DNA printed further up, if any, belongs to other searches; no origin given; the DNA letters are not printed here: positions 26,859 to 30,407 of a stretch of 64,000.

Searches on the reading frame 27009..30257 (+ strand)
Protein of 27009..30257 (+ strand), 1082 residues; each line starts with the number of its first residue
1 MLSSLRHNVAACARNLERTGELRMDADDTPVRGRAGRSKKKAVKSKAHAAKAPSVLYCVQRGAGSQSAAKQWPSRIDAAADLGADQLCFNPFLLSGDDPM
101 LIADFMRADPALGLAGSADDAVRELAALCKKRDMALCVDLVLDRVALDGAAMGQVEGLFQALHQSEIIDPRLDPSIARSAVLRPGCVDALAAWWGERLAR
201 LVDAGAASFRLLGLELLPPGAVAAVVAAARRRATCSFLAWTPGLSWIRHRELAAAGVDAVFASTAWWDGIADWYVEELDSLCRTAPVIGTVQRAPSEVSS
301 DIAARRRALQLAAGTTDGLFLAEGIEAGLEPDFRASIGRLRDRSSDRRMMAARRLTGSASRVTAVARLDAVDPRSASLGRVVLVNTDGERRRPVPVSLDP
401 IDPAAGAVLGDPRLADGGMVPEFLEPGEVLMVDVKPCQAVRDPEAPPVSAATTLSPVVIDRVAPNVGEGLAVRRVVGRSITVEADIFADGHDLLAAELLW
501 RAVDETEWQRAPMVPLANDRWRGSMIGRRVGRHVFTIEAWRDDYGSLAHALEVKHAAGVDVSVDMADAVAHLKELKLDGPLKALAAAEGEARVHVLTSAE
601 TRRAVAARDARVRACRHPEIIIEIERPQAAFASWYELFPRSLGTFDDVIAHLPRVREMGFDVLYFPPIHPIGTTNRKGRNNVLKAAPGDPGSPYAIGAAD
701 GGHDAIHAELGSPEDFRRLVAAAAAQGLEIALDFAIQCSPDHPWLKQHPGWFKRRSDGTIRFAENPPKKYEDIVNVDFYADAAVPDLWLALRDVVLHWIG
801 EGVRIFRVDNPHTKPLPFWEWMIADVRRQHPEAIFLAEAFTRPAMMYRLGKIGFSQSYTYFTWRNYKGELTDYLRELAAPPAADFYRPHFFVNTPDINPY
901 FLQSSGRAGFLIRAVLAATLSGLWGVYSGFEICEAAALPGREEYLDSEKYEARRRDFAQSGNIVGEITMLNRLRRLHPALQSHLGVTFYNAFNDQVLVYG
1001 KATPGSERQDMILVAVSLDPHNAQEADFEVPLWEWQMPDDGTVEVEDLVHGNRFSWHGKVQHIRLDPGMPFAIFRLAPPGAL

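Call 68: search_protein_families(library=pfam, proteins=[window:27009-30257:+], max_evalue=1e-8)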
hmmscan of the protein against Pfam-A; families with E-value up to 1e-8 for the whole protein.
window:27009-30257:+ (1082 aa): 2 families
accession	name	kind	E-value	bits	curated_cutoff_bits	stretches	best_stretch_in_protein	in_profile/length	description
PF11896.14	GlgE_dom_N_S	-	3.2e-40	138.8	25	1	457-626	3-179/179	Alpha-1,4-glucan:maltose-1-phosphate maltosyltransferase, domain N/S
PF21702.3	GLGE_C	-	2.9e-17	63.1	27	1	988-1074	1-85/87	GLGE, C-terminal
